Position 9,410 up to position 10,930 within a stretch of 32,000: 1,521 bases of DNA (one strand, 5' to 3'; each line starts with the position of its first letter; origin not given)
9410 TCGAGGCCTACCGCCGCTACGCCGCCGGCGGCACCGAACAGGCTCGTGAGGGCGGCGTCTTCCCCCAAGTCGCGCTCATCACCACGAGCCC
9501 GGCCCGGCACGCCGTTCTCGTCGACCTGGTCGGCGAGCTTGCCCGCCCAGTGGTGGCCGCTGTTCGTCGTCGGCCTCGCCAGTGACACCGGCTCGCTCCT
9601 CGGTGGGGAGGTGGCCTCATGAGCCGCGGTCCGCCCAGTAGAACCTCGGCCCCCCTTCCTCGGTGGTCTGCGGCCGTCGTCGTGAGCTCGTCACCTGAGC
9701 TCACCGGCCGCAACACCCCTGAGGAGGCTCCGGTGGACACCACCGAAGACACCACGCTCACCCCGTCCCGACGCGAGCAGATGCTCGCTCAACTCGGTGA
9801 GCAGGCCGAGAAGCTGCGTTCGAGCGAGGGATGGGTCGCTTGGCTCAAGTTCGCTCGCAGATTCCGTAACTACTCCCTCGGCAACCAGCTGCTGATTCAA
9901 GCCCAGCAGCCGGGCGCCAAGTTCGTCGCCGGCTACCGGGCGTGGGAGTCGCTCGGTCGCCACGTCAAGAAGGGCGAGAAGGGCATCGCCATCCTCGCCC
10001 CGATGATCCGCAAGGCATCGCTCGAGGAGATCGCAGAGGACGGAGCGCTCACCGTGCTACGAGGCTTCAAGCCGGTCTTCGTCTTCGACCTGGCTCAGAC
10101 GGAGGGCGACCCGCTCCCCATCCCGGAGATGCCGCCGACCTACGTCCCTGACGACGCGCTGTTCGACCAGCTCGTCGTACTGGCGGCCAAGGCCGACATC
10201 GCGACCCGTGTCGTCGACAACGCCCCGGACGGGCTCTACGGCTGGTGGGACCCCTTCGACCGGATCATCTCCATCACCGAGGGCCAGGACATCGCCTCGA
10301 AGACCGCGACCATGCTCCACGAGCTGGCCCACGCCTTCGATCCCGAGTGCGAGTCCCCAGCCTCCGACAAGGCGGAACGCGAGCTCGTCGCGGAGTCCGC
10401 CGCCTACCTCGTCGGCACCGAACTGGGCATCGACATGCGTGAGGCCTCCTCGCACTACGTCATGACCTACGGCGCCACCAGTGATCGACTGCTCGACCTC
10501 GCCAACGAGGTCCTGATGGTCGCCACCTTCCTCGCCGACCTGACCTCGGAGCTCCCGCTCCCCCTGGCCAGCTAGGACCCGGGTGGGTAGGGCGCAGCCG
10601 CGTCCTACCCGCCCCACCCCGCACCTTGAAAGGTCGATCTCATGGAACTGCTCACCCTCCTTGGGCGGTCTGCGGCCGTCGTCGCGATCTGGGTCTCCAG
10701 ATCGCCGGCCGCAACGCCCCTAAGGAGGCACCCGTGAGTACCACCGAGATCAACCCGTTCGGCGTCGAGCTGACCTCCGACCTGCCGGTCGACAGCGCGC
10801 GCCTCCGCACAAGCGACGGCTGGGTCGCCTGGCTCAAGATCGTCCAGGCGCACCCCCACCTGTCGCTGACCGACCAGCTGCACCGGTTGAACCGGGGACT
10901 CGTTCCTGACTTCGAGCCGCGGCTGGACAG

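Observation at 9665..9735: Covarying bipartite stem-loop conserved in the 5' leaders of both ArdC-like genes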

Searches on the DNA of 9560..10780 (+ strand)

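Call 28: build_rna_model(alignment_id=A2, structure=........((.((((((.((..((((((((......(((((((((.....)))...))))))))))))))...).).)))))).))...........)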
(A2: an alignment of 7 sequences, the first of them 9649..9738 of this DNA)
Model R1 built from alignment A2 (7 sequences, 97 columns); structure: as given.
model positions 90; base pairs 27; branch points 0; effective number of sequences 1.69; information 0.633 bits per position. Calibrated on 0.2 Mb of random sequence (short: E-values are rough).
structure used (alignment columns):
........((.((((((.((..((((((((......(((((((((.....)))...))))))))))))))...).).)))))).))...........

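Call 29: search_with_rna_model(model_id=R1, sources=[window, L001, L002, L004, L005, L011, L012, L013, L014, L015, L016, L017, L018, L019, L020, L021, L022, L023, L024, L025, L026, L027, L028, L029, L030, L031, L032, L033, L034, L035, L036, L037, L038, L039, L040, L041, L042, L043, L044, L045, L046, L047, L048, L049, L050, L051, L052, L053, L054, L055, L056, L057, L058, L059, L060, L061, L062, L063, L064, L065, L066, L067, L068, L069, L070, L071, L072, L073, L074, L075, L076, L077, L078, L079, L080, L081, L082, L083, L084, L085, L086, L087, L088, L089, L090, L091], max_evalue=1)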
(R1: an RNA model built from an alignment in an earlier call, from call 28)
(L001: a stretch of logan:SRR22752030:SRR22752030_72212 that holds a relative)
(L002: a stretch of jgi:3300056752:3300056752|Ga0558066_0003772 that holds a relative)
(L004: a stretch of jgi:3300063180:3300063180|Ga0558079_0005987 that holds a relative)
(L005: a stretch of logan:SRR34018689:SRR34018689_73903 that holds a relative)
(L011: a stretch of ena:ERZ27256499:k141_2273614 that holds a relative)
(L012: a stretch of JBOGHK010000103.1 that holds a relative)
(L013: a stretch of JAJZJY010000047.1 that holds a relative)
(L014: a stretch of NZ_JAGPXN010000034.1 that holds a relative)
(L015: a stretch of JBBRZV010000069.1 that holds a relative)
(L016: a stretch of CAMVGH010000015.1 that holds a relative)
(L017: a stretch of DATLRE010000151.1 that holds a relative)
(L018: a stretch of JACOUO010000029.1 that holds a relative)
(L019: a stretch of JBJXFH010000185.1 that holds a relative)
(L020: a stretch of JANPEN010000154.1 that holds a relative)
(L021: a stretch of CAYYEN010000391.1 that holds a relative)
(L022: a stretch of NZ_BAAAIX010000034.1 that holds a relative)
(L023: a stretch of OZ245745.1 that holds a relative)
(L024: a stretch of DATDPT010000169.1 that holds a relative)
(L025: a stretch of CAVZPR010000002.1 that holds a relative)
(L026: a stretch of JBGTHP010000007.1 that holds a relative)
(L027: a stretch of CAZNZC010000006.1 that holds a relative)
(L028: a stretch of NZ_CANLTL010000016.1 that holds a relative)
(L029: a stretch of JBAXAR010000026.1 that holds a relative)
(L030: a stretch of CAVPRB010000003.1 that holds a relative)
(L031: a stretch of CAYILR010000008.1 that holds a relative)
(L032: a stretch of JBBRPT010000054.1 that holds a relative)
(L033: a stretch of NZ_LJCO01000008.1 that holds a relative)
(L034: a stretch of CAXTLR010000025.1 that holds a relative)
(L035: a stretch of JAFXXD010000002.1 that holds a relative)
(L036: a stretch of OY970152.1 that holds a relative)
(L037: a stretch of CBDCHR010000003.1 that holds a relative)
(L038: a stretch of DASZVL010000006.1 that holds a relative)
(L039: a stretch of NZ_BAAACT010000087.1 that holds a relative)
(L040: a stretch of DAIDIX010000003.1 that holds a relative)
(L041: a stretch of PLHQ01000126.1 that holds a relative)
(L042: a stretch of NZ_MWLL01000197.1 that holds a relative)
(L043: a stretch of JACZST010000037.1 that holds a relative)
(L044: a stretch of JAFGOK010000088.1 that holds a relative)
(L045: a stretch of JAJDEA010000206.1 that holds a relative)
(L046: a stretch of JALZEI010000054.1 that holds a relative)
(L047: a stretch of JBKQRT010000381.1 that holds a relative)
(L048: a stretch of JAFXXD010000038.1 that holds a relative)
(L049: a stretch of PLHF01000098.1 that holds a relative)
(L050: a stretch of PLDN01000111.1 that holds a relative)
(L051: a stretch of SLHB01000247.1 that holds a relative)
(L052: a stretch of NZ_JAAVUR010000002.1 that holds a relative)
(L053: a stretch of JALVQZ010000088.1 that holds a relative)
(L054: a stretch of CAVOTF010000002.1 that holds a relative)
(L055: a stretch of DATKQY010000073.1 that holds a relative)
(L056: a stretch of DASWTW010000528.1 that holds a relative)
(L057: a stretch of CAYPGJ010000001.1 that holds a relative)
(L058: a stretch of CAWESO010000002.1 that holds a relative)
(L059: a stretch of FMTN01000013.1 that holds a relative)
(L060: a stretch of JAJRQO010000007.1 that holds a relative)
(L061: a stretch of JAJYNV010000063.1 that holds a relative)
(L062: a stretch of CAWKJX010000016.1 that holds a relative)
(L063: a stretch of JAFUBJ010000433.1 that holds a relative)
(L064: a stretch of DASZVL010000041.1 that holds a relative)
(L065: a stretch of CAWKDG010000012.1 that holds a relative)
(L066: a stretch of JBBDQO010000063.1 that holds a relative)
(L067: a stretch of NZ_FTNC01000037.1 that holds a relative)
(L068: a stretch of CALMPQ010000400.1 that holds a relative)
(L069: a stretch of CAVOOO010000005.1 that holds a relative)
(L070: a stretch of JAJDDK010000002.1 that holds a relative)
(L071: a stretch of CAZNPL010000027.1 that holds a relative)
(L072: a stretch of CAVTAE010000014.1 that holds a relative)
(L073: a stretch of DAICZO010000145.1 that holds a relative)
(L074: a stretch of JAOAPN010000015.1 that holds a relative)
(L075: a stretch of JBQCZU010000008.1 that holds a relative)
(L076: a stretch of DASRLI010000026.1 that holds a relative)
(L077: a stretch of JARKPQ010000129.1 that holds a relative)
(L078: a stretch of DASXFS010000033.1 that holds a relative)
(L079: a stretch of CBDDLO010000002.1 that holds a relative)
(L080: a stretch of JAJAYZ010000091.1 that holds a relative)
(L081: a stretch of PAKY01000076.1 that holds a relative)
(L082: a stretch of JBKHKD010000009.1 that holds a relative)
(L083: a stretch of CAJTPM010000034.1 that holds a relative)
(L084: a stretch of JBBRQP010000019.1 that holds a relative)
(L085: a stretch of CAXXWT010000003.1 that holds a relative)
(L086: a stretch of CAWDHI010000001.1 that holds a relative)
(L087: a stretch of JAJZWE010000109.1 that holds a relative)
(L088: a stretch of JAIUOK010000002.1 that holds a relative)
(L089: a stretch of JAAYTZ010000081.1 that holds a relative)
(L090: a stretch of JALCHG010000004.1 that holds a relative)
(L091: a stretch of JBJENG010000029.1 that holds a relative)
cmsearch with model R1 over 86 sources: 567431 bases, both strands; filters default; matches with E-value up to 1: 19.
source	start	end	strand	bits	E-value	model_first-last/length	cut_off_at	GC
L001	4055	4144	+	103.9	6.5e-24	1-90/90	no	0.69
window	9649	9738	+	101.4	3e-23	1-90/90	no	0.71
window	10651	10739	+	90.3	2.4e-20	1-90/90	no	0.7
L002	3918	4006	+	88.7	6.3e-20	1-90/90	no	0.71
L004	3595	3680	+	85.1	5.6e-19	1-90/90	no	0.71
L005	3917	4006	+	74.7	2.8e-16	1-90/90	no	0.66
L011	3968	4060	+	69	8.7e-15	1-90/90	no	0.7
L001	4053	4139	-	32.2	3.6e-05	1-90/90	no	0.7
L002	3912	4002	-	32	4e-05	1-90/90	no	0.69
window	10645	10733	-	30.8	8e-05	1-90/90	no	0.7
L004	3589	3675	-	26.4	0.0011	1-90/90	no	0.7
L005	3912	4001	-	25.3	0.0023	1-90/90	no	0.67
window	9642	9733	-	21.6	0.021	1-90/90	no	0.71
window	22512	22605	-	19.2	0.089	1-90/90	no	0.74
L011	3964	4055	-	18.8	0.11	1-90/90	no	0.72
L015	4593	4680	+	18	0.18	1-90/90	no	0.66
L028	2239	2308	+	16.9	0.35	1-90/90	no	0.7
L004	3022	3105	+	16.4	0.47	1-90/90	no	0.75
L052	3702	3786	-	16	0.61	1-90/90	no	0.66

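Call 38: search_with_rna_model(model_id=R1, sources=[window, L001, L002, L004, L005, L011, L092, L093, L094, L095, L096, L097, L098, L099, L100, L101, L102, L103, L104, L105, L106, L107, L108, L109, L110, L111, L112, L113, L114], max_evalue=0.001, make_alignment=true)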
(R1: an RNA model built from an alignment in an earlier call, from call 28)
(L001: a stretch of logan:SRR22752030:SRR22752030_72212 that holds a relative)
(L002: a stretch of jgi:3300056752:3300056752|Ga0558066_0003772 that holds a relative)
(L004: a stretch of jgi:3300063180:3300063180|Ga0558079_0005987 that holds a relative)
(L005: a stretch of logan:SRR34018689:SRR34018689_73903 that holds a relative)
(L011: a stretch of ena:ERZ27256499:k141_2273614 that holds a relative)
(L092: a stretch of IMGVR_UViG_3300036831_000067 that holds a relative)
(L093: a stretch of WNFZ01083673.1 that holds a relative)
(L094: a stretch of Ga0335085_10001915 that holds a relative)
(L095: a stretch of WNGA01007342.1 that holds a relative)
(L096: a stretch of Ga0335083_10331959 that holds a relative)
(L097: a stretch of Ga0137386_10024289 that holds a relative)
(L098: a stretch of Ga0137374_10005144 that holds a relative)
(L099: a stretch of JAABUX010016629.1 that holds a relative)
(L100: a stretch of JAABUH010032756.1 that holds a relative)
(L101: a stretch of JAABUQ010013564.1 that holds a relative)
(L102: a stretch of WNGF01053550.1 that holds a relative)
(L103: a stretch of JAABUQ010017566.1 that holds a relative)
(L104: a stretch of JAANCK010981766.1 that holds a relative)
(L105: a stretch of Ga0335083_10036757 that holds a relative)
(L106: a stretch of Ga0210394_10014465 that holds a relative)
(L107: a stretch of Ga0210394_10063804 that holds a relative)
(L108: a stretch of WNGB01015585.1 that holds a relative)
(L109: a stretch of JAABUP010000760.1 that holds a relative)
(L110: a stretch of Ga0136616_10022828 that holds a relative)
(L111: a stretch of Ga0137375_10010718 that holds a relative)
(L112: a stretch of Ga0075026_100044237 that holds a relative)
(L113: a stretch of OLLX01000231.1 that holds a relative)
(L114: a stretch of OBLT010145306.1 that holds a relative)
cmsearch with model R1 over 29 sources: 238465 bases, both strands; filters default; matches with E-value up to 0.001: 40.
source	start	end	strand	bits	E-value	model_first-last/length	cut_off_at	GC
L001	4055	4144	+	103.9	2.7e-24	1-90/90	no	0.69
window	9649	9738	+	101.4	1.3e-23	1-90/90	no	0.71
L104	932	1021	-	92.8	2.2e-21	1-90/90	no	0.7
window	10651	10739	+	90.3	1e-20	1-90/90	no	0.7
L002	3918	4006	+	88.7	2.6e-20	1-90/90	no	0.71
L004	3595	3680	+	85.1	2.3e-19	1-90/90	no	0.71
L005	3917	4006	+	74.7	1.2e-16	1-90/90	no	0.66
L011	3968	4060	+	69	3.7e-15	1-90/90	no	0.7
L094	11553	11645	+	69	3.7e-15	1-90/90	no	0.7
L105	3997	4088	+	67.4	9.4e-15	1-90/90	no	0.73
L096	69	157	+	65.1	3.9e-14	1-90/90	no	0.72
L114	700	783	-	63.9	8e-14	1-90/90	no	0.7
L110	1114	1203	+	59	1.5e-12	1-90/90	no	0.68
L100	2454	2537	+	58.2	2.4e-12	1-90/90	no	0.69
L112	1881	1965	-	57.9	2.8e-12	1-90/90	no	0.71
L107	473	556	-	56.5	6.8e-12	1-90/90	no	0.65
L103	7075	7161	-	55.3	1.4e-11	1-90/90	no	0.71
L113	5776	5865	+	55.1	1.5e-11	1-90/90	no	0.68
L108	7972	8057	+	51.5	1.3e-10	1-90/90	no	0.72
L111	3106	3191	-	51.5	1.3e-10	1-90/90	no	0.72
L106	1505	1589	-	48.6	7.9e-10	1-90/90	no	0.64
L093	1651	1739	+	48.5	8.1e-10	1-90/90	no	0.67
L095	1861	1946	+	48.4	8.6e-10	1-90/90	no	0.73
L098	12194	12279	+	48.4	8.6e-10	1-90/90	no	0.73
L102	242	327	-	48.4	8.6e-10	1-90/90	no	0.73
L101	1653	1740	+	47.5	1.5e-09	1-90/90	no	0.73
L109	2304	2391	-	47.5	1.5e-09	1-90/90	no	0.73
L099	1840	1926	-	47.1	1.9e-09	1-90/90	no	0.7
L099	2363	2451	-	40.6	9.3e-08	1-90/90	no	0.73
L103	7598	7686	-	40.6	9.3e-08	1-90/90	no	0.73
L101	1133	1224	+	39.2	2.2e-07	1-90/90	no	0.73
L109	2820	2911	-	39.2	2.2e-07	1-90/90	no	0.73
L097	2104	2172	-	38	4.5e-07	8-78/90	no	0.71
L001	4053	4139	-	32.2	1.5e-05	1-90/90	no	0.7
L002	3912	4002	-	32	1.7e-05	1-90/90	no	0.69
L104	937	1026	+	28.3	0.00016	1-90/90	no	0.71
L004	3589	3675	-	26.4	0.00048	1-90/90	no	0.7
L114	704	784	+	25.4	0.0009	1-90/90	no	0.72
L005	3912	4001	-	25.3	0.00097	1-90/90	no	0.67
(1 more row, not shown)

Alignment A3: 40 matches aligned to the model, 114 columns, each read 5' to 3' on its own strand. Consensus structure (alignment columns), stored with it:
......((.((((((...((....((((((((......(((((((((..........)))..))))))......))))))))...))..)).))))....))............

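Call 41: search_with_rna_model(model_id=R1, sources=[window, L001, L002, L004, L005, L011, L093, L095, L096, L097, L099, L100, L101, L103, L104, L105, L106, L107, L108, L110, L112, L113, L114], max_evalue=0.000001, make_alignment=true)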
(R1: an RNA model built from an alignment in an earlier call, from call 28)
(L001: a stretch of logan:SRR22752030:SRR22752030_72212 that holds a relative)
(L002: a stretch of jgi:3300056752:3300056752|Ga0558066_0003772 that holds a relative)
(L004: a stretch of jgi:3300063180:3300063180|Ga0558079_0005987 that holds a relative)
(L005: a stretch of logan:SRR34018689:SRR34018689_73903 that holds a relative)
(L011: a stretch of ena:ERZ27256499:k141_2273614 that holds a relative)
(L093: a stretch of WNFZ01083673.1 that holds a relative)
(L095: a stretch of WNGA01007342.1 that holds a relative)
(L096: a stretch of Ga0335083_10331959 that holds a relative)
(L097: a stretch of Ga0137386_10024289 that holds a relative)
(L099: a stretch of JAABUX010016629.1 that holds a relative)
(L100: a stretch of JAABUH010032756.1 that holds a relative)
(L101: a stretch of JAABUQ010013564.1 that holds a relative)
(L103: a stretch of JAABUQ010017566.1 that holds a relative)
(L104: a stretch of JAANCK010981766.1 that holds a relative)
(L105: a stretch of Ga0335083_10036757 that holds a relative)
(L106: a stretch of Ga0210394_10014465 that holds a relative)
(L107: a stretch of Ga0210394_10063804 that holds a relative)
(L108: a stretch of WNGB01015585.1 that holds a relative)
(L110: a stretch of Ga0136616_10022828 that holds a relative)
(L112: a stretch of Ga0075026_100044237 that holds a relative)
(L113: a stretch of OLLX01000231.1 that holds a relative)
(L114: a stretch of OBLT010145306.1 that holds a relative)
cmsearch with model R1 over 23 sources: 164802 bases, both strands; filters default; matches with E-value up to 0.000001: 27.
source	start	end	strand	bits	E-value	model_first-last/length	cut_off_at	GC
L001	4055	4144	+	103.9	1.9e-24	1-90/90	no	0.69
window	9649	9738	+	101.4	8.7e-24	1-90/90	no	0.71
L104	932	1021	-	92.8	1.5e-21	1-90/90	no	0.7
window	10651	10739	+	90.3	7e-21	1-90/90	no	0.7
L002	3918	4006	+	88.7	1.8e-20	1-90/90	no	0.71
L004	3595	3680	+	85.1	1.6e-19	1-90/90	no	0.71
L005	3917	4006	+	74.7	8.1e-17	1-90/90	no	0.66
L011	3968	4060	+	69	2.5e-15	1-90/90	no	0.7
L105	3997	4088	+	67.4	6.5e-15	1-90/90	no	0.73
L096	69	157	+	65.1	2.7e-14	1-90/90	no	0.72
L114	700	783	-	63.9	5.6e-14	1-90/90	no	0.7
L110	1114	1203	+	59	1e-12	1-90/90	no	0.68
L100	2454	2537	+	58.2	1.6e-12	1-90/90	no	0.69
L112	1881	1965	-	57.9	2e-12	1-90/90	no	0.71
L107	473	556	-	56.5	4.7e-12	1-90/90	no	0.65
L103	7075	7161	-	55.3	9.4e-12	1-90/90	no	0.71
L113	5776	5865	+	55.1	1.1e-11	1-90/90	no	0.68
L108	7972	8057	+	51.5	9.2e-11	1-90/90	no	0.72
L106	1505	1589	-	48.6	5.4e-10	1-90/90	no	0.64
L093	1651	1739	+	48.5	5.6e-10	1-90/90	no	0.67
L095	1861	1946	+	48.4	5.9e-10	1-90/90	no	0.73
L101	1653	1740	+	47.5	1e-09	1-90/90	no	0.73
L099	1840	1926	-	47.1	1.3e-09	1-90/90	no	0.7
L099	2363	2451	-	40.6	6.4e-08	1-90/90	no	0.73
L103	7598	7686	-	40.6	6.4e-08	1-90/90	no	0.73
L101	1133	1224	+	39.2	1.5e-07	1-90/90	no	0.73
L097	2104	2172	-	38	3.1e-07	8-78/90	no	0.71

Alignment A4: 27 matches aligned to the model, 104 columns, each read 5' to 3' on its own strand. Consensus structure (alignment columns), stored with it:
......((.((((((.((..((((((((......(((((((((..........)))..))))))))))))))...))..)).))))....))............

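Call 45: search_rna_families(source=window, start=9560, end=10780, threshold=evalue, max_evalue=10)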
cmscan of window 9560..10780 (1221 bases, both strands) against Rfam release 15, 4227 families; matches with E-value up to 10: 5.
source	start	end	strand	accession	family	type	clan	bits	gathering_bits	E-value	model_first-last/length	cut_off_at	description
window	9958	10004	-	RF01918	mir-1249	Gene; miRNA;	-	18.4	83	0.89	1-75/75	no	mir-1249 microRNA precursor family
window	10571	10629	+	RF00942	mir-1224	Gene; miRNA;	-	16.6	105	9.7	1-86/86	no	mir-1224 microRNA precursor family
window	10205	10279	-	RF02959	DUF3085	Cis-reg;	-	16.2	40.6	5.9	1-76/76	no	DUF3085 RNA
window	9885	9913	-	RF03256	mir-1286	Gene; miRNA;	-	15.8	70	5.4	25-52/76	no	mir-1286 microRNA precursor family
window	9598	9611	-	RF00517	serC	Cis-reg; leader;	-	13.2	35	6.4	13-26/52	no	serC leader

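Call 60: search_with_rna_model(model_id=R1, sources=[L115, L116, L117], max_evalue=1, filters=off, show_alignments=6)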
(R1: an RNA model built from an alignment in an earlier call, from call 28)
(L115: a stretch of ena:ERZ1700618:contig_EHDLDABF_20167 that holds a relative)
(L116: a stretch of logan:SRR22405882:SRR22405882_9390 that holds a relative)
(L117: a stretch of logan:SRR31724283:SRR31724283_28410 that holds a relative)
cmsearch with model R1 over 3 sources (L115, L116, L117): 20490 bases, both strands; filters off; matches with E-value up to 1: 12.
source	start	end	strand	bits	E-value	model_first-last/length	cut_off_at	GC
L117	2921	3006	+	45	5.9e-10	1-90/90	no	0.65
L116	2923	3006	+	36.2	1.2e-07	1-90/90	no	0.64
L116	2190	2275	+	14.7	0.047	1-90/90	no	0.64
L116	2918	3001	-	14.6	0.051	1-90/90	no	0.67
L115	2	52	-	12.8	0.15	1-90/90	no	0.76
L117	2916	2998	-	12.4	0.19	1-90/90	no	0.67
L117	430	490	+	12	0.24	17-69/90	no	0.75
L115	3237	3304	-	11.7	0.28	1-90/90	no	0.68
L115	1060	1130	+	11.1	0.41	1-90/90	no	0.63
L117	2189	2253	+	10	0.79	1-90/90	no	0.71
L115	3025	3067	-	9.8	0.89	1-90/90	no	0.72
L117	1434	1511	-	9.8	0.92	1-90/90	no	0.72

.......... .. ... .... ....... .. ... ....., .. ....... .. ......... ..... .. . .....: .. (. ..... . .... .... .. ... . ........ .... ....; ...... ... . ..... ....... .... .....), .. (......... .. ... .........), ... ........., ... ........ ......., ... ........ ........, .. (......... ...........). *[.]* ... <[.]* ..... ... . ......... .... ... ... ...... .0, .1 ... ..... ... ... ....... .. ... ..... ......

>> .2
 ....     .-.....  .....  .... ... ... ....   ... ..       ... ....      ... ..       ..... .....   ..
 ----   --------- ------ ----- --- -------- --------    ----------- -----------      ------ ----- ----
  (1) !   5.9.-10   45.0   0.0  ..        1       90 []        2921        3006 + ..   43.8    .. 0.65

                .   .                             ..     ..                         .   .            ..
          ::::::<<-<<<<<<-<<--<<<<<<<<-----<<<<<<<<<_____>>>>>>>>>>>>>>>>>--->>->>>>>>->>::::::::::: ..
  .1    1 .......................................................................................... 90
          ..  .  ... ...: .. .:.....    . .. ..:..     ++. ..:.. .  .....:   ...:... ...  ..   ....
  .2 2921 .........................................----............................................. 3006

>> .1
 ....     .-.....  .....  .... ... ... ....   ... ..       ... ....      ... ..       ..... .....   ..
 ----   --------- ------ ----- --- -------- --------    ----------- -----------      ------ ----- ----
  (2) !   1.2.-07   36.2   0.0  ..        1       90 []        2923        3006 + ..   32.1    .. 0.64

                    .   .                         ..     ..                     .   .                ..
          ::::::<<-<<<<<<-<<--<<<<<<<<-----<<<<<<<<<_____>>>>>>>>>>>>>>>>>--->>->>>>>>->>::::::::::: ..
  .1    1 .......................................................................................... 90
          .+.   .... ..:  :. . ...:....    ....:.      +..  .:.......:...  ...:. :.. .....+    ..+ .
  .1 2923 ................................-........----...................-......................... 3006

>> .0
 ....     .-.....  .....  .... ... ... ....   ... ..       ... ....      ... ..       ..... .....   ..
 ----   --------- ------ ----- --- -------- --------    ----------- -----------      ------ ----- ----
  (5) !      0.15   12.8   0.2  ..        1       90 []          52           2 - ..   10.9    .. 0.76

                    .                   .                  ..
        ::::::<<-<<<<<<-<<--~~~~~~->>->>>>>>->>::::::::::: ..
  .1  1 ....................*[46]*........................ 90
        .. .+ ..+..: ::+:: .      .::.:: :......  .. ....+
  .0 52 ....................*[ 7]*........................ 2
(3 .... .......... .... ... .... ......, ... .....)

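Call 72: build_rna_model(alignment_id=A4)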
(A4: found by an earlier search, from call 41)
Model R2 built from alignment A4 (27 sequences, 104 columns); structure: stored with the alignment.
model positions 90; base pairs 27; branch points 0; effective number of sequences 2.93; information 0.633 bits per position. Calibrated on 0.2 Mb of random sequence (short: E-values are rough).
structure used (alignment columns):
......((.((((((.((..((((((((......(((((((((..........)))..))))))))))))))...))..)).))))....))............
